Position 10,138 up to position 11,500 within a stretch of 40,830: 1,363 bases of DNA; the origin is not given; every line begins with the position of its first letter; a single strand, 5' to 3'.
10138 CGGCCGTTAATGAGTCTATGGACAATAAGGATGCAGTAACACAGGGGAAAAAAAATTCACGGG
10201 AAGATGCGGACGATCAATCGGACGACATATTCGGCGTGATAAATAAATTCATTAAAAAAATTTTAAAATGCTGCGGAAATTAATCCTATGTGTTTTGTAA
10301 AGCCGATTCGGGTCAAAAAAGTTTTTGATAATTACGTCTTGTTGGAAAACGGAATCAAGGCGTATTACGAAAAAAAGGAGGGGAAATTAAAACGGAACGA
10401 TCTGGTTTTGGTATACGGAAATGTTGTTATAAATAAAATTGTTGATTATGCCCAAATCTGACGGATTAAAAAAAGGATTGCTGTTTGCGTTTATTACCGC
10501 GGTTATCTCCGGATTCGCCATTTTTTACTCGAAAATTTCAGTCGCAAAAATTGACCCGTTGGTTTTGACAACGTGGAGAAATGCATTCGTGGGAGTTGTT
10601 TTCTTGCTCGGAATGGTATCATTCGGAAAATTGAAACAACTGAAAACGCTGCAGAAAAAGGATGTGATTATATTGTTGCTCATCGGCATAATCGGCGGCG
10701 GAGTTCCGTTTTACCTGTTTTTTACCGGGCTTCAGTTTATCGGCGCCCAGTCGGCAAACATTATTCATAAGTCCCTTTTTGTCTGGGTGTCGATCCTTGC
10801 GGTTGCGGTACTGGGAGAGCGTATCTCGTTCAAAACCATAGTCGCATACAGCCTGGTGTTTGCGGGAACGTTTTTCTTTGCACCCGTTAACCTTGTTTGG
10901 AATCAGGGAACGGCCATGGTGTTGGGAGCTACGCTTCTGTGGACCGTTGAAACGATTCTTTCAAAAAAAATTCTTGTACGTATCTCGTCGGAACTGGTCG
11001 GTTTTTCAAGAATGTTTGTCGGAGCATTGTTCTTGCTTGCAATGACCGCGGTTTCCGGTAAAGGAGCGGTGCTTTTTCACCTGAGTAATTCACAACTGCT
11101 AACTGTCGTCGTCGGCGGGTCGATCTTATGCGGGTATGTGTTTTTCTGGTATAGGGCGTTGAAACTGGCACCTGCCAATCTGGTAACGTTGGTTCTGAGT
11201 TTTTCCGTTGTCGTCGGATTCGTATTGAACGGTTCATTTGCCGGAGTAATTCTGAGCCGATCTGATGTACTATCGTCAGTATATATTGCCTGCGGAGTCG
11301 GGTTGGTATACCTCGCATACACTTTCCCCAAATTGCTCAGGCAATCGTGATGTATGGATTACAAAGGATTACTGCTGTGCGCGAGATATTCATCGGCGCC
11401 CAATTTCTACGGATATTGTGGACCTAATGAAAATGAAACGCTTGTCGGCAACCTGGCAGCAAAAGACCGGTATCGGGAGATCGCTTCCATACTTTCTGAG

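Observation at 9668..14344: Stand-alone two-subunit [NiFe]-hydrogenase with no electron-partner genes and an unusual, compact accessory block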

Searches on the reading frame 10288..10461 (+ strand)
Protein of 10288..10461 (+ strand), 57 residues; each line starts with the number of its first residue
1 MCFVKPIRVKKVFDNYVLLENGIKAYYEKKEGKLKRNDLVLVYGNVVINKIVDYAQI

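Call 3: search_protein_families(library=pfam, proteins=[window:10288-10461:+], max_evalue=0.1)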
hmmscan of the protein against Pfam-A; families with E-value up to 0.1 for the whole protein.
window:10288-10461:+ (57 aa): 0 families

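Call 4: search_protein_families(library=ncbifam, proteins=[window:10288-10461:+], max_evalue=0.1)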
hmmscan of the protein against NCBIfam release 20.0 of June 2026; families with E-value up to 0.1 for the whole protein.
window:10288-10461:+ (57 aa): 0 families

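Call 59: search_protein_families(library=pfam, alignment_id=A3, max_evalue=0.05)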
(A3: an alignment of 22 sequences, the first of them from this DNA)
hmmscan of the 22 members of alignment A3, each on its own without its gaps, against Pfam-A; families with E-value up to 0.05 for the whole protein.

A. member 1, seq(57 aa): 0 families

B. families by the number of members that match (of 22 scanned): 7 families
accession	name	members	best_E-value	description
PF01455.23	HupF_HypC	19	1.2e-13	HupF/HypC family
PF23139.1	OB_YrrC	1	0.0054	ATP-dependent DNA helicase YrrC, OB-fold domain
PF09378.16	HAS-barrel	1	0.021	HAS barrel domain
PF25522.1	OB_cyt-4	1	0.021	Mitochondrial protein cyt-4, OB-fold domain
PF16100.11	RMI2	1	0.032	RecQ-mediated genome instability protein 2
PF21220.3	RecQ-1-like_HTH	1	0.046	RecQ-1-like, helix-turn-helix domain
PF01052.25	FliMN_C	1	0.049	Type III flagellar switch regulator (C-ring) FliN C-term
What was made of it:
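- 10288..10461 (+): HypC-family chaperone, 57 aa. The N-terminal Met-Cys is kept; the His51 equivalent is replaced by Tyr. Nineteen of 22 orthologues hit PF01455, best E=1.2e-13 (call 59).
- Checked: The 57-aa ORF has no Pfam hit of its own, but 19 of 22 of its orthologues hit HupF_HypC (call 59).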

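Call 60: search_solved_structures(query=A3, max_evalue=1, show_alignments=2)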
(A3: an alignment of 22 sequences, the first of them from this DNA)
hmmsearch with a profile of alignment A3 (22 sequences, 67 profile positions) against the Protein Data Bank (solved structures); distinct sequences matched with E-value up to 1: 12.
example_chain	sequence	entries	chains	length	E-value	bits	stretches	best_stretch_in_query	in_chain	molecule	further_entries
2z1c_A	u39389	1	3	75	7.4e-11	45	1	1-66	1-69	Hydrogenase expression/formation protein HypC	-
3vyr_A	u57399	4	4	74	2.8e-09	39.9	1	2-66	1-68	Hydrogenase expression/formation protein HypC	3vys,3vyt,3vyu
3d3r_A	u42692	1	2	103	0.15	15.2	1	1-64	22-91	Hydrogenase assembly chaperone hypC/hupF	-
2ot2_A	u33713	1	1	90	0.2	14.8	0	1-58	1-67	Hydrogenase isoenzymes formation protein hypC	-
1xe1_A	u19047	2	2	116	0.41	13.7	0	16-42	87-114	hypothetical protein PF0907 | Uncharacterized protein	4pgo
6a54_A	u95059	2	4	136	0.45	13.6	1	15-44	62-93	Novel protein with potential Cupin domain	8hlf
1dh3_A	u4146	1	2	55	0.46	13.6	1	9-34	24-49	TRANSCRIPTION FACTOR CREB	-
23wq_f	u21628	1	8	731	0.48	13.5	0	26-65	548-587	EcAgo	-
5ihw_A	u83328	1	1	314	0.52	13.4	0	6-41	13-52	Serine-aspartate repeat-containing protein E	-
5wta_A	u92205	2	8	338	0.59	13.2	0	6-41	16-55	Serine-aspartate repeat-containing protein E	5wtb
6htq_U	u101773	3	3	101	0.63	13.1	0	31-44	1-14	50S ribosomal protein L24 | Large ribosomal subunit protein uL24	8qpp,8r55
3j3v_U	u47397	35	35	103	0.64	13.1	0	31-44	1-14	50S ribosomal protein L24 | 50S ribosomal protein uL24 | Large ribosomal subunit protein uL24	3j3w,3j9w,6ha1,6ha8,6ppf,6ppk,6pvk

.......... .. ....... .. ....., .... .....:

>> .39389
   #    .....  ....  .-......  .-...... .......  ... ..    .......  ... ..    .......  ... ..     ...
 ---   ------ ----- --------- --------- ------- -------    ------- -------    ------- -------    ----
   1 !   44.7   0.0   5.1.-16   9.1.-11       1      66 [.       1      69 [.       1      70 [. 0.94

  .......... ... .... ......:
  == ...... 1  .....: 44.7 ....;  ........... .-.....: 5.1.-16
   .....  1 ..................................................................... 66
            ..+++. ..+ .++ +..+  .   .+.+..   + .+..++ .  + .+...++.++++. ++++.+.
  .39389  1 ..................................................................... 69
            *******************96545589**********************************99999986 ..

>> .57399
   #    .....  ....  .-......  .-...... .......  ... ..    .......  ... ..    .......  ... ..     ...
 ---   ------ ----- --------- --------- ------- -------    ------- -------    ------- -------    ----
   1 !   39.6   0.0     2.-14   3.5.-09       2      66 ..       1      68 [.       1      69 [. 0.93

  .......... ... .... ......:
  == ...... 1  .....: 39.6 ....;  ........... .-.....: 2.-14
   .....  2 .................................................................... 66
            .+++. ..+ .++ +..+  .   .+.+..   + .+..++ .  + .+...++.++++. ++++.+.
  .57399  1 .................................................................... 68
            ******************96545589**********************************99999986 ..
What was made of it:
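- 10288..10461 (+): The family profile hits T. kodakarensis HypC 2z1c at E=7e-11 (call 60).
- On HypC/HupF (PF01455), 57-aa ORF: However, 19 of 22 aligned orthologues hit PF01455 (call 59), and the family profile hits PDB HypC at E=7e-11 (call 60).
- Closest known: HypC/HybG/HupF chaperones and HycI/HybD endopeptidases of canonical [NiFe] maturation. Same: The 57-aa protein belongs to the HypC family (calls 59, 60).
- The 57-aa ORF family is HypC (calls 59, 60).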

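Call 72: find_homologous_proteins(query=A3, max_evalue=0.001)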
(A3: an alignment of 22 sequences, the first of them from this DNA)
Query A3 (22 sequences) (57 aa, profile of the alignment): 111 proteins with E <= 0.001 among 307 candidates.
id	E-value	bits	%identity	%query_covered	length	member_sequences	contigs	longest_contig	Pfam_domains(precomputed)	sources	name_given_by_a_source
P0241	1.4e-22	97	29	91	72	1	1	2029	PF01455.24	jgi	jgi:hydrogenase assembly chaperone HypC/HupF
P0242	1.8e-22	97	31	91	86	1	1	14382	PF01455.24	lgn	-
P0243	2.0e-22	97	39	89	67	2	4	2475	PF01455.24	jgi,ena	-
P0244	3.9e-22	96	27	89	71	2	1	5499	PF01455.24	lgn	-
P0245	4.8e-22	95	33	91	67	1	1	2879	PF01455.24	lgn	-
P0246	5.8e-22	95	26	93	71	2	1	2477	PF01455.24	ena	-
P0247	6.3e-22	95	-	-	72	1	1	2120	PF01455.24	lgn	-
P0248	7.2e-22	95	29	91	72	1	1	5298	PF01455.24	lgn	-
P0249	9.3e-22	94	29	89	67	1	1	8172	PF01455.24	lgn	-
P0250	1.5e-21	94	31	91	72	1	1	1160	PF01455.24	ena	-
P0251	2.4e-21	93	25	91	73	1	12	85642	PF01455.24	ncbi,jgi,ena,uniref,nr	ncbi:MAG: hypothetical protein A3A65_01135 [Candidatus Chisholmbacteria bacterium RIFCSPLOWO2_01_FUL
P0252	2.5e-21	93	43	82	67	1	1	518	PF01455.24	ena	-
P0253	2.7e-21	93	33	91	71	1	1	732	PF01455.24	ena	-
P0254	3.2e-21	93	29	89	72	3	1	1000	PF01455.24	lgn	-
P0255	4.3e-21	92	33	89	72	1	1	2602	PF01455.24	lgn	-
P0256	4.3e-21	92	38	91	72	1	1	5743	PF01455.24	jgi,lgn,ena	-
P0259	7.5e-21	91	28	93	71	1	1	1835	PF01455.24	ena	-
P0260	8.9e-21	91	28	93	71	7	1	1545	PF01455.24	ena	-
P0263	1.2e-20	91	29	91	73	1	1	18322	PF01455.24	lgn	-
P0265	1.6e-20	90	28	93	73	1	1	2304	PF01455.24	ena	-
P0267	2.1e-20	90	50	39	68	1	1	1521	PF01455.24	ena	-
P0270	3.1e-20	89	27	91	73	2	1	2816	PF01455.24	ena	-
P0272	4.2e-20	89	37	91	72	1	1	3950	PF01455.24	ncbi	-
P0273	5.7e-20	89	37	89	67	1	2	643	PF01455.24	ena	-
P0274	6.3e-20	89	28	95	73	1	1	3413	PF01455.24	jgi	jgi:hydrogenase assembly chaperone HypC/HupF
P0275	7.6e-20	88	31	89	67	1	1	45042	PF01455.24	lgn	-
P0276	7.7e-20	88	34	89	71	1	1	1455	PF01455.24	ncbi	-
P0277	8.9e-20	88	30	89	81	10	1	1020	PF01455.24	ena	-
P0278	9.1e-20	88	37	89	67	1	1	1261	PF01455.24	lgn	-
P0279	9.7e-20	88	25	100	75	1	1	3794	PF01455.24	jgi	jgi:hydrogenase maturation factor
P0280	9.9e-20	88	29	91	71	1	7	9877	PF01455.24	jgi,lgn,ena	-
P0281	1.1e-19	88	32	93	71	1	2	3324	PF01455.24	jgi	jgi:hydrogenase assembly chaperone HypC/HupF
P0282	1.3e-19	88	29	89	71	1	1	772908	PF01455.24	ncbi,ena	-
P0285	1.9e-19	87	27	91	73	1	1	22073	PF01455.24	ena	-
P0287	2.2e-19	87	29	91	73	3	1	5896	PF01455.24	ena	-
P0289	2.5e-19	87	28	93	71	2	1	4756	PF01455.24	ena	-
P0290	3.6e-19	86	63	89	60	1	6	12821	PF01455.24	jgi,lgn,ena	jgi:hydrogenase maturation factor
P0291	4.5e-19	86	26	89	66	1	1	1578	PF01455.24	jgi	jgi:hydrogenase maturation factor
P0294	4.8e-19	86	37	91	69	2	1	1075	PF01455.24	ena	-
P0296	5.7e-19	85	35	89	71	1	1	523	PF01455.24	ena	-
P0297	6.2e-19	85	29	89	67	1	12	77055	PF01455.24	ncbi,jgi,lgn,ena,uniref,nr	ncbi:hypothetical protein A3D77_04010 [Candidatus Gottesmanbacteria bacterium RIFCSPHIGHO2_02_FULL_3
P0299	6.7e-19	85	45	39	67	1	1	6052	PF01455.24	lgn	-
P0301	1.4e-18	84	31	91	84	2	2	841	PF01455.24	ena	-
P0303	1.4e-18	84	35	89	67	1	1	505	PF01455.24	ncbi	-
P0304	1.5e-18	84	38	89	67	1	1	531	PF01455.24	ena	-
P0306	2.0e-18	84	37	91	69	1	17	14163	PF01455.24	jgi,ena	-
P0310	3.8e-18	83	30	91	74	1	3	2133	PF01455.24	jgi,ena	-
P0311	4.0e-18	83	33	89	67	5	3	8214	PF01455.24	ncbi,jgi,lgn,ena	-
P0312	4.1e-18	83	38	89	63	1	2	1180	PF01455.24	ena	-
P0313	4.7e-18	83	-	-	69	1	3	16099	PF01455.24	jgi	-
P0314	4.7e-18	83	33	89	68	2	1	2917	PF01455.24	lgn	-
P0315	5.1e-18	82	29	89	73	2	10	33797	PF01455.24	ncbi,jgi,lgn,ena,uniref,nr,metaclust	ncbi:MAG: hypothetical protein A3B30_01740 [Candidatus Komeilibacteria bacterium RIFCSPLOWO2_01_FULL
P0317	5.6e-18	82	41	39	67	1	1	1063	PF01455.24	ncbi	-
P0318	6.5e-18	82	45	39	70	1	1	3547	PF01455.24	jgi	jgi:hydrogenase maturation factor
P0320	9.8e-18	81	35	91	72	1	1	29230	PF01455.24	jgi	jgi:hydrogenase maturation factor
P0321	1.1e-17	81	38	89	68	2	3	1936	PF01455.24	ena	-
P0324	2.5e-17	80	38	89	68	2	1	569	PF01455.24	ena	-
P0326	4.6e-17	79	57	89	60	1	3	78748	PF01455.24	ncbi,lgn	-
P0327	5.6e-17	79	-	-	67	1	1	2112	PF01455.24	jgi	jgi:hydrogenase maturation factor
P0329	9.8e-17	78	38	40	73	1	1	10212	PF01455.24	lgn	-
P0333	1.6e-16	78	29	86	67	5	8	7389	PF01455.24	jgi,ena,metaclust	metaclust:\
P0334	7.7e-16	75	35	89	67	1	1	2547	PF01455.24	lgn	-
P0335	9.1e-16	75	-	-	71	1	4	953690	PF01455.24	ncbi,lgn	-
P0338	2.2e-15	74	27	65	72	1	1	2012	PF01455.24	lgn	-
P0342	5.4e-15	73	35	30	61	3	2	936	PF01455.24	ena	-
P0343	1.4e-14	71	29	40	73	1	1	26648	PF01455.24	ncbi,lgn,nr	ncbi:MAG: HypC/HybG/HupF family hydrogenase formation chaperone [Candidatus Komeilibacteria bacteriu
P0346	6.6e-14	69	33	89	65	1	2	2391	PF01455.24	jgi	-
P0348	2.7e-13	67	28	95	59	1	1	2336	PF01455.24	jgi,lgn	jgi:hydrogenase maturation factor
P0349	2.7e-13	67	33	89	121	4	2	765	PF01455.24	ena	-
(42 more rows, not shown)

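Call 73: find_encoding_contigs(protein=P0282, flank=10000, max_places=1)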
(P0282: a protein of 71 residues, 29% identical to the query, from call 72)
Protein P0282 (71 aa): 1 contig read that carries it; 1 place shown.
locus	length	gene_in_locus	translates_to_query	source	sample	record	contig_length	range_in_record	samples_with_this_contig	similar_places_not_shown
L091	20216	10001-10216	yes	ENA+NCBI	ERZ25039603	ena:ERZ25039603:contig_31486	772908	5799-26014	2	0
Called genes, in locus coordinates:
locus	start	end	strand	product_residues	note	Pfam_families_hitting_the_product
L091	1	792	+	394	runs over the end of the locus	PF12704:MacB_PCD, PF02687:FtsX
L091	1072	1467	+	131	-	PF03073:TspO_MBR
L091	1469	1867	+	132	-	PF09945:DUF2177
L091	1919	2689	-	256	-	PF06966:DUF1295, PF02544:Steroid_dh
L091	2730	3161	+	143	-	PF03013:Pyr_excise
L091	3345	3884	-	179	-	PF01625:PMSR, PF24534:HMA_PCA1 (weak)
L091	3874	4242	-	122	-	PF01641:SelR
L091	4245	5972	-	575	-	PF02683:DsbD_TM, PF00578:AhpC-TSA, PF08534:Redoxin, PF13905:Thioredoxin_8 (weak), PF17991:Thioredoxin_10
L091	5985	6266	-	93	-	-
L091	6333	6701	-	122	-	-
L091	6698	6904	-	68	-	PF12844:HTH_19, PF01381:HTH_3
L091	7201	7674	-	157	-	PF06210:DUF1003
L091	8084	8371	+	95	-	PF00076:RRM_1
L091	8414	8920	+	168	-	-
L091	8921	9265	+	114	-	PF03819:MazG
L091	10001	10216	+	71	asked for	PF01455:HupF_HypC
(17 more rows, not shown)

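Call 74: find_encoding_contigs(protein=P0335, flank=10000, max_places=1)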
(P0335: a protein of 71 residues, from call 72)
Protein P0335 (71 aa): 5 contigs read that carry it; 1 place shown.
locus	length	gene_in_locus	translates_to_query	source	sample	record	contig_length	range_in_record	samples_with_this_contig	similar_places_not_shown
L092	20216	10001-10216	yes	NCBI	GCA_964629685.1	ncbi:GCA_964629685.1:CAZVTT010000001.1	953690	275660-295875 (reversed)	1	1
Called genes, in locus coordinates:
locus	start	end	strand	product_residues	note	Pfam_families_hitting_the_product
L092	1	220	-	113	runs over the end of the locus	-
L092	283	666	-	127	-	PF08818:DUF1801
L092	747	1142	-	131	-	-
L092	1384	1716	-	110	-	-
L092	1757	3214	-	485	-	PF00224:PK, PF02887:PK_C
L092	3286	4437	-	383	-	PF03979:Sigma70_r1_1, PF00140:Sigma70_r1_2, PF04542:Sigma70_r2, PF04539:Sigma70_r3, PF04545:Sigma70_r4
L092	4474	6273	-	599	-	PF01807:Zn_ribbon_DnaG, PF08275:DNAG_N, PF01751:Toprim (weak), PF13155:Toprim_2, PF13662:Toprim_4, PF10410:DnaB_bind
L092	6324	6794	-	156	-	PF00293:NUDIX, PF14815:NUDIX_4 (faint), PF22327:Nudt16-like (weak)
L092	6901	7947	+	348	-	-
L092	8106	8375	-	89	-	-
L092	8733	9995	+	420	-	PF09594:GT87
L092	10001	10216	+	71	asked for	PF01455:HupF_HypC (weak)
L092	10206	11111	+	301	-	PF00892:EamA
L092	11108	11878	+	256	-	PF19927:DUF6390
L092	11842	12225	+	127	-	-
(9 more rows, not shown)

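Call 75: find_encoding_contigs(protein=P0343, flank=10000, max_places=1)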
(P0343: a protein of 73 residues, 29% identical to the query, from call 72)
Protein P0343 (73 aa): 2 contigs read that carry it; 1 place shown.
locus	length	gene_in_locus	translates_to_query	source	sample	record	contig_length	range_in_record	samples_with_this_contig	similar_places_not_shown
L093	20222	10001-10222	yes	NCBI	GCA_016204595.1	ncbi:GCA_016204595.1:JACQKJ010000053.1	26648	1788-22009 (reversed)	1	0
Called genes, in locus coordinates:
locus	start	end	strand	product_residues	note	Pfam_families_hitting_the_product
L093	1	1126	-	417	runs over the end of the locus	PF08529:NusA_N, PF13184:KH_NusA_1st, PF26594:KH_NusA_2nd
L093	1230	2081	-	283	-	-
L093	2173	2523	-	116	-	PF08378:NERD (weak), PF02021:UPF0102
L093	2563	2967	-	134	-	-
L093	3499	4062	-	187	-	PF01209:Ubie_methyltran, PF08241:Methyltransf_11, PF13649:Methyltransf_25, PF13847:Methyltransf_31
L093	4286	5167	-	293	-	-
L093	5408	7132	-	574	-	PF02366:PMT, PF13231:PMT_2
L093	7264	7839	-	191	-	PF01351:RNase_HII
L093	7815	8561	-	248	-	PF01978:TrmB (weak)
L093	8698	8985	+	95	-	-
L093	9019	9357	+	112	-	-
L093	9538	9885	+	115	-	-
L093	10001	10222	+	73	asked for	PF01455:HupF_HypC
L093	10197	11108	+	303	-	PF00892:EamA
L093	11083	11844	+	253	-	-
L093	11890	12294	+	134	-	-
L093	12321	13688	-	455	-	PF11104:PilM_2, PF14450:FtsA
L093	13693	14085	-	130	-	-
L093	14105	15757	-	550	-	PF10102:DUF2341, PF13385:Laminin_G_3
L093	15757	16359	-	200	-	-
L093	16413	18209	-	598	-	-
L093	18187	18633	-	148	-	-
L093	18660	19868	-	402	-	PF00482:T2SSF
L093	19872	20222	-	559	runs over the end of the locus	PF05157:MshEN, PF00437:T2SSE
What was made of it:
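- One Komeilibacteria contig, L093, has the HypC-EamA block without an adjacent hydrogenase (call 75).
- Tried and rejected: The three contexts opened were hyd2 clusters or an orphan accessory block (calls 72-75).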

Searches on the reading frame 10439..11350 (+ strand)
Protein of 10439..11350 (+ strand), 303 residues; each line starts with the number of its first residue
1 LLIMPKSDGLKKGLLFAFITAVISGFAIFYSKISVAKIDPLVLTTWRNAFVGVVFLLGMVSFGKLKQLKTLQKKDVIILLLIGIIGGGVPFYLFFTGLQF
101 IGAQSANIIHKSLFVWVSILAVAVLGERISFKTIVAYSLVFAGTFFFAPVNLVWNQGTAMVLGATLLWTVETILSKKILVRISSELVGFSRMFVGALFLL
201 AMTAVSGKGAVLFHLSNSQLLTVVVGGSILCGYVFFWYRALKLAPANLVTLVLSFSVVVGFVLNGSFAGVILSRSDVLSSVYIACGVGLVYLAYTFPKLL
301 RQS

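Call 3: search_protein_families(library=pfam, proteins=[window:10439-11350:+], max_evalue=0.1)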
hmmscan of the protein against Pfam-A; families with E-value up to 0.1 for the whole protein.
window:10439-11350:+ (303 aa): 1 family
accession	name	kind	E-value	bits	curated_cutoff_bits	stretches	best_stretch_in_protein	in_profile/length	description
PF00892.27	EamA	-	1.1e-32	113.6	28.2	2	12-147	2-133/135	EamA-like transporter family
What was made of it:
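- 10439..11350 (+): EamA/DMT-family 10-TM transporter, 303 aa. Its gene overlaps the end of hypC and abuts DUF6390. PF00892 at E=1.1e-32, with two repeats (call 3).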

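Call 4: search_protein_families(library=ncbifam, proteins=[window:10439-11350:+], max_evalue=0.1)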
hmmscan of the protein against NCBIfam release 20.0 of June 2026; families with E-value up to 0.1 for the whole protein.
window:10439-11350:+ (303 aa): 3 families
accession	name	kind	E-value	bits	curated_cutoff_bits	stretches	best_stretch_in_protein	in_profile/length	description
TIGR00950.1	2A78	equivalog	8.4e-12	45.1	230.2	2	117-286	87-262/264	carboxylate/amino acid/amine transporter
NF050091.1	ArAmAcExpYddG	equivalog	5.7e-05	22.8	300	2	157-290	6-135/285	aromatic amino acid exporter YddG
NF033492.1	podovir_small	equivalog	0.00077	19.3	32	0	9-26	6-23/36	putative phage replication protein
